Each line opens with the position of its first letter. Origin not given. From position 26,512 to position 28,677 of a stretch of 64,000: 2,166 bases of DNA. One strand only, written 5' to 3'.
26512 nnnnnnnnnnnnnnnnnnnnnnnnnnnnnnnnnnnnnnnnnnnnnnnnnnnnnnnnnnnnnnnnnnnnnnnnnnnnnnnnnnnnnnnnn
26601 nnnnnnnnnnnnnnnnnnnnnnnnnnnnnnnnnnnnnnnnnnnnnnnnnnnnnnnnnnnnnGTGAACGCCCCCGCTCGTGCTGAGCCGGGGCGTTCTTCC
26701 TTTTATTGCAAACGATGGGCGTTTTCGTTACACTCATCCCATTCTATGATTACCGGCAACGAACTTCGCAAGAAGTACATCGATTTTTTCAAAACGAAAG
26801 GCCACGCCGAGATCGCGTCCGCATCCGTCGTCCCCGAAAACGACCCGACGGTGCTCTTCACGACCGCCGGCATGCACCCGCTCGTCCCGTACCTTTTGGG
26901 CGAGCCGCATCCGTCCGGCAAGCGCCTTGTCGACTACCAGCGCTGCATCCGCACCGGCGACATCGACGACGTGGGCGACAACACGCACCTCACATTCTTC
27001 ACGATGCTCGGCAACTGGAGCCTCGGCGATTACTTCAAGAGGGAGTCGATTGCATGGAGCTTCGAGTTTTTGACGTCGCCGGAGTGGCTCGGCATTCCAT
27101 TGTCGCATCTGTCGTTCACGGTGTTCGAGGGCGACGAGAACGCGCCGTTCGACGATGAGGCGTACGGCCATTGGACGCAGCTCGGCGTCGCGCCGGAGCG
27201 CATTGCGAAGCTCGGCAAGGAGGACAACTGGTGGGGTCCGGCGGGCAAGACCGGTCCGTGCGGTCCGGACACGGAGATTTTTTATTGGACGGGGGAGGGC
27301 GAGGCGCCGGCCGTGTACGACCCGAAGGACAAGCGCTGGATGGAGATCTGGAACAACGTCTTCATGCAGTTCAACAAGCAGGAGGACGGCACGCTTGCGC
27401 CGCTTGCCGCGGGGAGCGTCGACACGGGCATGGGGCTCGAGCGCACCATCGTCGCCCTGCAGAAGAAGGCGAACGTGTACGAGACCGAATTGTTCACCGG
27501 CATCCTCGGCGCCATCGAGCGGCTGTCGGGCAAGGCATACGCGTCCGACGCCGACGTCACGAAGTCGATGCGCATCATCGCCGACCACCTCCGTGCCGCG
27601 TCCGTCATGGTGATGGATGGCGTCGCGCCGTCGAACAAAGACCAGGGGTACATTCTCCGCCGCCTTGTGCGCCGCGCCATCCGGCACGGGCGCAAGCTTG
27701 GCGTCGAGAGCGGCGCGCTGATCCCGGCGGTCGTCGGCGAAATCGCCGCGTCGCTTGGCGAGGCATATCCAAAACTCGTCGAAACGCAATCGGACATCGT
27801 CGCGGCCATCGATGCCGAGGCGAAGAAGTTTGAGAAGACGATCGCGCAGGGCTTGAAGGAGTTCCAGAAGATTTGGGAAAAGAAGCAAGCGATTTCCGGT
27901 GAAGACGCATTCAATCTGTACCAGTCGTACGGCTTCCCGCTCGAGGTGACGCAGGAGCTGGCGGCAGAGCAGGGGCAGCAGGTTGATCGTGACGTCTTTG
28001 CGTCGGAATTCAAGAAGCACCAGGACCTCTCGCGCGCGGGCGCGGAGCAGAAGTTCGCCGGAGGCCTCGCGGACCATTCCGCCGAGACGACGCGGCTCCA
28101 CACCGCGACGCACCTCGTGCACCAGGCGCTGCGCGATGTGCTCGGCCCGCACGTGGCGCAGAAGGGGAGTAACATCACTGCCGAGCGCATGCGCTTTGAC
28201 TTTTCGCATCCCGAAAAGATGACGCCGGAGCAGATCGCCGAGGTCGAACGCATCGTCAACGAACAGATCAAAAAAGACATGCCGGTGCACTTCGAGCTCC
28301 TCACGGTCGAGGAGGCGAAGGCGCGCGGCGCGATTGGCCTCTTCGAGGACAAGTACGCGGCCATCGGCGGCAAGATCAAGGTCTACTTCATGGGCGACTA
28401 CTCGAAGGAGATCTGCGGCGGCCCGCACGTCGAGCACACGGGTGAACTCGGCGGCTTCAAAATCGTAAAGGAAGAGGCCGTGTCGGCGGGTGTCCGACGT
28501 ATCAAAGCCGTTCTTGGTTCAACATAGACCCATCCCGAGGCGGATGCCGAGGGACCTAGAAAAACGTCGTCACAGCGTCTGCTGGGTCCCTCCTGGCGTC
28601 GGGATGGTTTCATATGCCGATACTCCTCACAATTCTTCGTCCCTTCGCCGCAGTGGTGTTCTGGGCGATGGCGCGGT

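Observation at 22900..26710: Tandem array of ~11 small membrane-protein genes with their own hairpin leaders (cassette / immunity-island-like)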

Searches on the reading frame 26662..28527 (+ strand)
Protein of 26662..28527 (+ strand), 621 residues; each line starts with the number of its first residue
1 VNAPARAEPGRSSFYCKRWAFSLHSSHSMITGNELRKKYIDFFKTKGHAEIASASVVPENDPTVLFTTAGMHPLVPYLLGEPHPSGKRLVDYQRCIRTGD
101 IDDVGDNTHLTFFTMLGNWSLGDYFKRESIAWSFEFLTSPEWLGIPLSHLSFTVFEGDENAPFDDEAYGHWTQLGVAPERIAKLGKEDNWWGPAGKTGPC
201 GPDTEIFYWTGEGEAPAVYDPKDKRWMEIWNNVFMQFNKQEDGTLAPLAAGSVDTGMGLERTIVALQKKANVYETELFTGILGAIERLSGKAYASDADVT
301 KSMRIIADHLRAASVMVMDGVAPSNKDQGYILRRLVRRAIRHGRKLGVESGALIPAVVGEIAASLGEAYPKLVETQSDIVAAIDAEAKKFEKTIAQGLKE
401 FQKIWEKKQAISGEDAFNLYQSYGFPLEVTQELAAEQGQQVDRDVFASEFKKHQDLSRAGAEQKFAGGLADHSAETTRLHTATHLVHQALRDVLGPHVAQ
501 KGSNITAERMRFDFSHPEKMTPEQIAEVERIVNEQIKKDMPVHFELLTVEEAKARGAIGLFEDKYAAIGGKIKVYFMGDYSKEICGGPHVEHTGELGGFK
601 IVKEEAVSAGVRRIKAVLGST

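Call 12: search_protein_families(library=pfam, max_evalue=0.01, proteins=[window:26662-28527:+])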
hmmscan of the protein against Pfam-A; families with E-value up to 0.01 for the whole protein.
window:26662-28527:+ (621 aa): 2 families
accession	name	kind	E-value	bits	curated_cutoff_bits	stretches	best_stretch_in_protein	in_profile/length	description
PF01411.24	tRNA-synt_2c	-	1.5e-139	466.5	30.3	1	34-477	1-446/552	tRNA synthetases class II (A)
PF07973.19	tRNA_SAD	-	4.6e-17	62.2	24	1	572-614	1-43/44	Threonyl and Alanyl tRNA synthetase second additional domain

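Call 15: find_related_loci(query=window:26746-28527:+, collection=genome_contigs, flank=10000)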
Query window:26746-28527:+ (593 aa) in genome_contigs; peptide patterns used: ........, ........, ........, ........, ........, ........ (x = any residue, [..] = any of these).
600 stretches matched a pattern (row limit reached: there are more); 549 encode a relative of the query (tblastn E <= 1e-3); the best 80 are kept; 80 distinct loci.
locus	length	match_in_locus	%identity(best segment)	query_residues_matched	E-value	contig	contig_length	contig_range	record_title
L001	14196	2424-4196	83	1-591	0e+0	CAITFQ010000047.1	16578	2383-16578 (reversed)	Candidatus Uhrbacteria bacterium isolate Umea1p2_bin-0579 genome assembly, contig: bin-0579:47/84, whole genome shotgun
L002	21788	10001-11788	80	1-588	0e+0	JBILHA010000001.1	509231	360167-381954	MAG: Candidatus Kapaibacterium sp. isolate ME2016-10-14_3300044974_group7_bin65 Rohwer_bin1516_scaffold_1_c1, whole geno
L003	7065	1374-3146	79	1-591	0e+0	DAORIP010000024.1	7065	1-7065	MAG TPA_asm: bacterium isolate AMR_MDS_5574 NODE_1934_length_7065_cov_5.171469, whole genome shotgun sequence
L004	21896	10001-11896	74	1-591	0e+0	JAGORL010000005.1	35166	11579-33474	Patescibacteria group bacterium isolate Gw_Eff_bin_264 Gw_Eff_2190_length_35166_cov_9.737207, whole genome shotgun seque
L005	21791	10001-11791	77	1-592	0e+0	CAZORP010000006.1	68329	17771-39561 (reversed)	MAG TPA_asm: uncultured Gammaproteobacteria bacterium isolate SRP342105_co3_223 genome assembly, contig: NODE_224_length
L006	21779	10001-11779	77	1-593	0e+0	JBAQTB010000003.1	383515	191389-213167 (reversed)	MAG: Patescibacteria group bacterium isolate MFD03292_ilm_asm_bin19 k127_108207, whole genome shotgun sequence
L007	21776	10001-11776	76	1-591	0e+0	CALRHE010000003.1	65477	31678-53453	MAG: Candidatus Uhrbacteria bacterium isolate MaH-09apr19-21 genome assembly, contig: MaH-09apr19-C758, whole genome sho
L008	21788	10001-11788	70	2-592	0e+0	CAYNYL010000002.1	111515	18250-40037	MAG TPA_asm: uncultured Gammaproteobacteria bacterium isolate SRP300315_co1_29 genome assembly, contig: NODE_76_length_1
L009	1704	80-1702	77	1-541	0e+0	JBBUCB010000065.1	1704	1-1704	MAG: Patescibacteria group bacterium isolate H41-bin178_1 H41_bin178_1_000000000065, whole genome shotgun sequence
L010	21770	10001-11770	72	1-590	0e+0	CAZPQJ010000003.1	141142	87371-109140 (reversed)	MAG TPA_asm: uncultured Gammaproteobacteria bacterium isolate SRP342105_co1_419 genome assembly, contig: NODE_136_length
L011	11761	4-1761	67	7-591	0e+0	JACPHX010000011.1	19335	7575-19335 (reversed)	MAG: Candidatus Uhrbacteria bacterium isolate NC_groundwater_425_Ag_B-0.1um_55_83 GD18-4_B1_scaffold_790561, whole genom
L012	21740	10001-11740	60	2-590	0e+0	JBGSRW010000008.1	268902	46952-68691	MAG: Patescibacteria group bacterium isolate JTS-AC368 k141_3947818, whole genome shotgun sequence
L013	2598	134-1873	60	1-590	0e+0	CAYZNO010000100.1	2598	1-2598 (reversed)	MAG TPA_asm: uncultured Gammaproteobacteria bacterium isolate binchicken_co274_53 genome assembly, contig: NODE_98351_le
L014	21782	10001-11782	60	1-590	0e+0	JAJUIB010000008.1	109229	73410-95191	MAG: Spirochaetota bacterium isolate bin79 k141_763315_length_109229_cov_17.0000, whole genome shotgun sequence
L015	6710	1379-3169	59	1-590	0e+0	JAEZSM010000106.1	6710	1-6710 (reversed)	MAG: Spirochaetes bacterium isolate OH_PDB_229 k127_358766, whole genome shotgun sequence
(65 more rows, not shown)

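Call 37: find_related_loci(query=window:26746-28527:+, collection=metagenome_contigs, flank=10000)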
Query window:26746-28527:+ (593 aa) in metagenome_contigs; peptide patterns used: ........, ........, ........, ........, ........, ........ (x = any residue, [..] = any of these).
600 stretches matched a pattern (row limit reached: there are more); 477 encode a relative of the query (tblastn E <= 1e-3); the best 80 are kept; 80 distinct loci.
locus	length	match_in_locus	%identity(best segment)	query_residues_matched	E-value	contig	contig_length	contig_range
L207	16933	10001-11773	78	1-591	0e+0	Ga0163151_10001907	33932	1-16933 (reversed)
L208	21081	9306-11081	61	1-590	0e+0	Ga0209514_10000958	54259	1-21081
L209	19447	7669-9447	60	1-590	0e+0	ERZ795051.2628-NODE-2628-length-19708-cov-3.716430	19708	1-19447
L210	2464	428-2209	60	1-590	0e+0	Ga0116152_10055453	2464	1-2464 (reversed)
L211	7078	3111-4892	60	1-590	0e+0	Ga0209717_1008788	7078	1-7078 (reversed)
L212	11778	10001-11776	60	1-588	0e+0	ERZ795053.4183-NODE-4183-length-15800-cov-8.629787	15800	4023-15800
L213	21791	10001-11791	59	1-590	0e+0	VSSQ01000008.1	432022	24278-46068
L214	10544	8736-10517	60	1-590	0e+0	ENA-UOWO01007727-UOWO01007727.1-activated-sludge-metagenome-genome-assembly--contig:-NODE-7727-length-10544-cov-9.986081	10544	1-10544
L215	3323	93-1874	59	1-590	0e+0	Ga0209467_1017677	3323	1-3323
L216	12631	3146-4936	59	1-590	0e+0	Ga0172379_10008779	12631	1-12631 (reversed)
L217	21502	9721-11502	59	1-590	0e+0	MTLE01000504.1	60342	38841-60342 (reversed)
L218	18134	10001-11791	59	1-590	0e+0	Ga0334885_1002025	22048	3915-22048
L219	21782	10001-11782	58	1-590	0e+0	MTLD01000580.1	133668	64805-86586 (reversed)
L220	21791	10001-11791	59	1-590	0e+0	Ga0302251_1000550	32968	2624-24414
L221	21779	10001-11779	59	2-590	0e+0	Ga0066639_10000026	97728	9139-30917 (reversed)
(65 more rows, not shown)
